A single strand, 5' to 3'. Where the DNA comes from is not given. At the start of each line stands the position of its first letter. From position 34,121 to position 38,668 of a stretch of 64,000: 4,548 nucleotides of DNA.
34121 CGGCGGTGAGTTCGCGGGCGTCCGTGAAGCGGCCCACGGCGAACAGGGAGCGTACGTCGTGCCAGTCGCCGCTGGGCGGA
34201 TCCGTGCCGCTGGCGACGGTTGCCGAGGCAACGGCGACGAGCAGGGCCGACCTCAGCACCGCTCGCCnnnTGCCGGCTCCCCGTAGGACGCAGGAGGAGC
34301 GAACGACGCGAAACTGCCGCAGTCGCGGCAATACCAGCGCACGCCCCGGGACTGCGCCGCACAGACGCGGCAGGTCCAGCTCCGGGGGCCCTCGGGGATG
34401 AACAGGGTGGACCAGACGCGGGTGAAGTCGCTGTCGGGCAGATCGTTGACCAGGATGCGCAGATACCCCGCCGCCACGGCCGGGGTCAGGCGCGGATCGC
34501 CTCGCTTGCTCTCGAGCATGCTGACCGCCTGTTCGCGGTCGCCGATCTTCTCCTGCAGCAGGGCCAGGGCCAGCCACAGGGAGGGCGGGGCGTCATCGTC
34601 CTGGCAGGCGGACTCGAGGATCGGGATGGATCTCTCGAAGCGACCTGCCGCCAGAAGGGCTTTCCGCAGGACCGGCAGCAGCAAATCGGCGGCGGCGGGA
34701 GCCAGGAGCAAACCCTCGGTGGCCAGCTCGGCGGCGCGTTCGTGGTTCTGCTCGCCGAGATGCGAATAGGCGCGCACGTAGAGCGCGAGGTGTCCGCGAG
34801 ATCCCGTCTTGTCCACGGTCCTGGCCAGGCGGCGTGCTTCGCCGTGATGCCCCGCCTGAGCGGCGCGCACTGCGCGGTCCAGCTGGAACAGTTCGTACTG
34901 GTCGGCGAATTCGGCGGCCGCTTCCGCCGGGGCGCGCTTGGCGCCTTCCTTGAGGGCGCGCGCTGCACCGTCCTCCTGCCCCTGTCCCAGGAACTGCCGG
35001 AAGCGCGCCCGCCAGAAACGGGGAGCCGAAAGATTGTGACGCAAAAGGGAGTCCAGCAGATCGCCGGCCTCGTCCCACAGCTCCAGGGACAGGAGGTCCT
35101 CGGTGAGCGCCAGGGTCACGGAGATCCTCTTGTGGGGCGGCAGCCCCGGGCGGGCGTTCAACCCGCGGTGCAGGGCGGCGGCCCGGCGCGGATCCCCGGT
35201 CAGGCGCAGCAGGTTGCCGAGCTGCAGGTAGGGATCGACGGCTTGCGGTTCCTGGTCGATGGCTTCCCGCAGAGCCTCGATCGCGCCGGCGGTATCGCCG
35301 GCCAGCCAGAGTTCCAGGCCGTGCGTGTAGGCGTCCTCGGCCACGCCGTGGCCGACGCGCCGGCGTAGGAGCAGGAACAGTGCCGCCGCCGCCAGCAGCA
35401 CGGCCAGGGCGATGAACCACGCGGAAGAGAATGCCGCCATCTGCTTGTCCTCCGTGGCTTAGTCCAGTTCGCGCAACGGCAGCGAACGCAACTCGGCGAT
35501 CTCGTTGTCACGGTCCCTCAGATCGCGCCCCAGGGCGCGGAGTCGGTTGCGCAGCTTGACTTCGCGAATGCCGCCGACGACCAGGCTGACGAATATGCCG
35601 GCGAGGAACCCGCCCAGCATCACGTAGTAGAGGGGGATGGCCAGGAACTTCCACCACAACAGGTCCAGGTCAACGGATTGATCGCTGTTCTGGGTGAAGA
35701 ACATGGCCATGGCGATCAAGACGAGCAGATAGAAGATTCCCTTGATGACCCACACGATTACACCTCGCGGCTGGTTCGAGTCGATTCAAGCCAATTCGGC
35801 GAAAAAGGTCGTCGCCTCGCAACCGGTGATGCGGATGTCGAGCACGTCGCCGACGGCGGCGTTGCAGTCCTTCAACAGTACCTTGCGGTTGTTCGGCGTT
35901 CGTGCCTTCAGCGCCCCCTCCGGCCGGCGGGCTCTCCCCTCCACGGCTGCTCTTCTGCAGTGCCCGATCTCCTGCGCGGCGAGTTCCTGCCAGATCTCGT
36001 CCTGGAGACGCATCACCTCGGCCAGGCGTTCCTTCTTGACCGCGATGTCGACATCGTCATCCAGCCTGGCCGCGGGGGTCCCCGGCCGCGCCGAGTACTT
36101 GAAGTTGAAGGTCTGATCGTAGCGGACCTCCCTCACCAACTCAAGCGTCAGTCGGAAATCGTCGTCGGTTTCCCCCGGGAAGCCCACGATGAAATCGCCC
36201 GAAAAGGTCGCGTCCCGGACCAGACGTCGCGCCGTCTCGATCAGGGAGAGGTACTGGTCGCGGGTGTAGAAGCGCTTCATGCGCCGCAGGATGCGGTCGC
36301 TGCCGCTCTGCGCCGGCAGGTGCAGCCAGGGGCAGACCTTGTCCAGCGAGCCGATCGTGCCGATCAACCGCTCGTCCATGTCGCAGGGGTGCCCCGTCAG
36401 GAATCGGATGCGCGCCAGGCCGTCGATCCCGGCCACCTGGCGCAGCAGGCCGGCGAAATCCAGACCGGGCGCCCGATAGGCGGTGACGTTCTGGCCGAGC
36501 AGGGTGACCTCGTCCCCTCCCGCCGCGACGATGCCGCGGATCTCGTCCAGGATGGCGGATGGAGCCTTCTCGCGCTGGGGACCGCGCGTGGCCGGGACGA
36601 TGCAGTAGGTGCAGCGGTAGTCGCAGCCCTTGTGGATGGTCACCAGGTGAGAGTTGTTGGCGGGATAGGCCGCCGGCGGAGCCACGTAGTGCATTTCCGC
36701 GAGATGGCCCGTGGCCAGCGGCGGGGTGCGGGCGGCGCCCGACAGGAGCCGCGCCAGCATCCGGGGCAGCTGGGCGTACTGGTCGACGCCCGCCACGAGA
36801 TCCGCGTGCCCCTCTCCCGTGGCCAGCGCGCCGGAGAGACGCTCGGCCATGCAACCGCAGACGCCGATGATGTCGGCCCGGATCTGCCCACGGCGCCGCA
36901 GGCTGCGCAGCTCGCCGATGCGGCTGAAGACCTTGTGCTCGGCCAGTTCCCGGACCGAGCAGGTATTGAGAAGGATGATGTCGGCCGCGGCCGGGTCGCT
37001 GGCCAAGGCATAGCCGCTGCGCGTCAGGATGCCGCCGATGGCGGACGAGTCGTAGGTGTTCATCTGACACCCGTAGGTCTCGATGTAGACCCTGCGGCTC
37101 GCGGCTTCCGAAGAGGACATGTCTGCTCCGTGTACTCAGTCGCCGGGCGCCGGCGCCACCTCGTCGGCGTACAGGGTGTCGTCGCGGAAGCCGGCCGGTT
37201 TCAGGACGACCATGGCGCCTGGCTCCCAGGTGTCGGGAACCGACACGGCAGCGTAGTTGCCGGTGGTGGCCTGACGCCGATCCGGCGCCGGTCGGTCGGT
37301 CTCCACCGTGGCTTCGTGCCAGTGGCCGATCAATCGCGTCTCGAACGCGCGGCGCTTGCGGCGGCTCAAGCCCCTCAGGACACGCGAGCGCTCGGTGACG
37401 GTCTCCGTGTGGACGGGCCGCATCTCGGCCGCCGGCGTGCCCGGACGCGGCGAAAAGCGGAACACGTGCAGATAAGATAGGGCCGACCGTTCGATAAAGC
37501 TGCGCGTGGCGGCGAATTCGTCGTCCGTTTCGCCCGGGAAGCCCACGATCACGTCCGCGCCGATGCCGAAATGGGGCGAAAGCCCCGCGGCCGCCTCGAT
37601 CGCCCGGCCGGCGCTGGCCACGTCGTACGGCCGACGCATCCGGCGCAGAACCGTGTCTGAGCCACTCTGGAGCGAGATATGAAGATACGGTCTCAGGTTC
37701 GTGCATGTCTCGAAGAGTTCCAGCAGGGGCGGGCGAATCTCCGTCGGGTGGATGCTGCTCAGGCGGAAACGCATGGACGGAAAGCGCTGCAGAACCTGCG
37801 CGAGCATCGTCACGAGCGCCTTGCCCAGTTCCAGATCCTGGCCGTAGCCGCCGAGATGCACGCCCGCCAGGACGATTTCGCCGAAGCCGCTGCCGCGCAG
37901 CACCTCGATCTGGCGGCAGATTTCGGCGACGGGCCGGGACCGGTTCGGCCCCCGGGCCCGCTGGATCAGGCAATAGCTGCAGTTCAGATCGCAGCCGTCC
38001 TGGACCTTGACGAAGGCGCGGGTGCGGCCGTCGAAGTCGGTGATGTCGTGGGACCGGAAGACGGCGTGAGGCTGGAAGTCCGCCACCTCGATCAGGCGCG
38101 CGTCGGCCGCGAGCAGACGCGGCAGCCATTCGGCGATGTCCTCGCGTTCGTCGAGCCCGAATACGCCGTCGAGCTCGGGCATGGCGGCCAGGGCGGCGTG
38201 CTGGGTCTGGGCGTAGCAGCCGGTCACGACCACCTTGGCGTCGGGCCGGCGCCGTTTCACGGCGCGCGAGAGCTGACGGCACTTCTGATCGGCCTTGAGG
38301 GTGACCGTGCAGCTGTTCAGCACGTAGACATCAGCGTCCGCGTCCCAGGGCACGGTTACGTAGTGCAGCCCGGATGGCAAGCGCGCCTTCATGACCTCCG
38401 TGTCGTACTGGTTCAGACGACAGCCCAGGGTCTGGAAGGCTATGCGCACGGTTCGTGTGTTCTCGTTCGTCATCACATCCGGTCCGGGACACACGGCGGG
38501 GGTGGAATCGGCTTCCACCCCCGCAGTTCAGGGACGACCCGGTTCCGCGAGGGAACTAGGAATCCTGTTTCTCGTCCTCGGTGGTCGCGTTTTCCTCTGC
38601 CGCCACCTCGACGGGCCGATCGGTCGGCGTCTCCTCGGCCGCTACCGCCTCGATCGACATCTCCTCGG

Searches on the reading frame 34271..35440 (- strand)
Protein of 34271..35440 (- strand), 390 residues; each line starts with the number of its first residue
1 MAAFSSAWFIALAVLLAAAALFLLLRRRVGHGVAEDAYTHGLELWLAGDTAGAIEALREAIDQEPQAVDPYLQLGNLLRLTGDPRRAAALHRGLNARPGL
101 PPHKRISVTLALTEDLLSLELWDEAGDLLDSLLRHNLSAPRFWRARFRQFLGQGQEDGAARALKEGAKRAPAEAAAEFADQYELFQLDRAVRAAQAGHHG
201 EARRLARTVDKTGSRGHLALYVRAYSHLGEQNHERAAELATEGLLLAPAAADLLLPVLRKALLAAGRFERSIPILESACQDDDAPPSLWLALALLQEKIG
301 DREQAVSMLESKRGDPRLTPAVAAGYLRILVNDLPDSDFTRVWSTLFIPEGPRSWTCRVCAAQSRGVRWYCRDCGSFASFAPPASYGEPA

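Call 46: search_protein_families(library=ncbifam, proteins=[window:34271-35440:-], max_evalue=1e-10)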
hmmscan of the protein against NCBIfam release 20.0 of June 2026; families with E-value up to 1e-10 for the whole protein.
window:34271-35440:- (390 aa): 2 families
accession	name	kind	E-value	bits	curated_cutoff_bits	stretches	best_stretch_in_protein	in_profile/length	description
NF008757.0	PRK11788.1-5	equivalog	1.4e-22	80.4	363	1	34-384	35-383/388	lipopolysaccharide assembly protein LapB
NF008755.0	PRK11788.1-3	equivalog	5.9e-20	72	430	1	30-382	32-381/388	lipopolysaccharide assembly protein LapB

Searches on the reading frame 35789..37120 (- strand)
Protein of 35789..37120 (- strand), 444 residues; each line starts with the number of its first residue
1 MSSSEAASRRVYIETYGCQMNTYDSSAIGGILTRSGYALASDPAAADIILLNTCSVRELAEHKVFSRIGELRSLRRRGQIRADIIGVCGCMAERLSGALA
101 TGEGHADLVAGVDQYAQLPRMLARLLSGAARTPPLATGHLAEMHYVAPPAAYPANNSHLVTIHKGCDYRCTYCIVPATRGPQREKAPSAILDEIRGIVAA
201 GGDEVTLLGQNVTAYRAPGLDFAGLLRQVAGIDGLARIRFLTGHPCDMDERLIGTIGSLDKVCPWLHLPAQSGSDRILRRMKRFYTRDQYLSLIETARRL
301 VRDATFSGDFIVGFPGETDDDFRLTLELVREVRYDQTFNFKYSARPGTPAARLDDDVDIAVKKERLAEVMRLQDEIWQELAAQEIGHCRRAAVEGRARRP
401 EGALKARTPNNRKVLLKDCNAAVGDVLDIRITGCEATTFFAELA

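Call 46: search_protein_families(library=ncbifam, proteins=[window:35789-37120:-], max_evalue=1e-10)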
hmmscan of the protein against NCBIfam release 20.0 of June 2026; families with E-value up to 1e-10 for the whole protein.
window:35789-37120:- (444 aa): 9 families
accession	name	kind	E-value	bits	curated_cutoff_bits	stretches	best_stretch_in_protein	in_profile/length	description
TIGR00089.1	TIGR00089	subfamily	1.3e-121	406.4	251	1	10-437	1-425/429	MiaB/RimO family radical SAM methylthiotransferase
TIGR01574.1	miaB-methiolase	equivalog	1.9e-117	393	355.3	1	11-443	2-436/437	tRNA (N6-isopentenyl adenosine(37)-C2)-methylthiotransferase MiaB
TIGR01579.1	MiaB-like-C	equivalog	2.1e-82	277.6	357.05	1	13-430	1-415/416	tRNA (N(6)-L-threonylcarbamoyladenosine(37)-C(2))-methylthiotransferase MtaB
NF010916.0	PRK14336.1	equivalog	7.5e-78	262.1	606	2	156-435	124-404/418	tRNA (N6-isopentenyl adenosine(37)-C2)-methylthiotransferase MiaB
TIGR01578.1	MiaB-like-B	hypoth_equivalog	8e-72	242.3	314.7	1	10-442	1-419/421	tRNA (N(6)-L-threonylcarbamoyladenosine(37)-C(2))-methylthiotransferase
TIGR01125.1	TIGR01125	equivalog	3.2e-67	227.5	356.95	1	10-433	1-424/432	30S ribosomal protein S12 methylthiotransferase RimO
TIGR04014.1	B12_SAM_MJ_0865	equivalog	1.4e-27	96.6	360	1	160-353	163-357/434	methyl-coenzyme M reductase glutamine C-methyltransferase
TIGR04013.1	B12_SAM_MJ_1487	hypoth_equivalog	1.5e-17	63.6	251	1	108-354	94-357/382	TIGR04013 family B12-binding domain/radical SAM domain-containing protein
TIGR04479.1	bcpD_PhpK_rSAM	subfamily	1.8e-11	43.1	600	1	163-335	247-412/504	PhpK family radical SAM P-methyltransferase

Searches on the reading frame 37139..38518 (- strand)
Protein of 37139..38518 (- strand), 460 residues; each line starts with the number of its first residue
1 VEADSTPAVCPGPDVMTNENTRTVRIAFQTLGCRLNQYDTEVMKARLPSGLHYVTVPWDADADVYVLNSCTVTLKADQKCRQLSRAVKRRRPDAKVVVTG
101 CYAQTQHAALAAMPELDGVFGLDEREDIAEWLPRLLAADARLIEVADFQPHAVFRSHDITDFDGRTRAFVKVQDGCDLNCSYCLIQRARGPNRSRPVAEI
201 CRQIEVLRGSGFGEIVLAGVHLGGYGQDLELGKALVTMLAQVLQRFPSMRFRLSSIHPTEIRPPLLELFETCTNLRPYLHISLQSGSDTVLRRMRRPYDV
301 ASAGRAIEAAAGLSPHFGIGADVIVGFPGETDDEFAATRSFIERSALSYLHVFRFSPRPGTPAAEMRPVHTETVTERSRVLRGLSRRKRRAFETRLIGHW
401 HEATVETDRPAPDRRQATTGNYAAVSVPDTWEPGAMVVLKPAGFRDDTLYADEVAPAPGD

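Call 46: search_protein_families(library=ncbifam, proteins=[window:37139-38518:-], max_evalue=1e-10)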
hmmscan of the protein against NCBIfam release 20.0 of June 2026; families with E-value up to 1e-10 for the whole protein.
window:37139-38518:- (460 aa): 8 families
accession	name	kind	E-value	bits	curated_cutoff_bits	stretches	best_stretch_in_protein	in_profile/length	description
TIGR01579.1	MiaB-like-C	equivalog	1.9e-115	386.5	357.05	1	28-428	1-401/416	tRNA (N(6)-L-threonylcarbamoyladenosine(37)-C(2))-methylthiotransferase MtaB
TIGR00089.1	TIGR00089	subfamily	4e-101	338.9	251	1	25-438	1-416/429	MiaB/RimO family radical SAM methylthiotransferase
TIGR01125.1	TIGR01125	equivalog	1.6e-62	212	356.95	1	25-410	1-382/432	30S ribosomal protein S12 methylthiotransferase RimO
TIGR01574.1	miaB-methiolase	equivalog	2.6e-60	204.7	355.3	1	28-406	4-387/437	tRNA (N6-isopentenyl adenosine(37)-C2)-methylthiotransferase MiaB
TIGR01578.1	MiaB-like-B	hypoth_equivalog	1.2e-58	198.9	314.7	1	26-405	2-372/421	tRNA (N(6)-L-threonylcarbamoyladenosine(37)-C(2))-methylthiotransferase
NF010916.0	PRK14336.1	equivalog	7.7e-43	146.8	606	1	167-405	125-365/418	tRNA (N6-isopentenyl adenosine(37)-C2)-methylthiotransferase MiaB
TIGR04013.1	B12_SAM_MJ_1487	hypoth_equivalog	8e-23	80.9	251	1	95-377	72-367/382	TIGR04013 family B12-binding domain/radical SAM domain-containing protein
TIGR04014.1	B12_SAM_MJ_0865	equivalog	6e-17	61.5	360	1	167-367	160-358/434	methyl-coenzyme M reductase glutamine C-methyltransferase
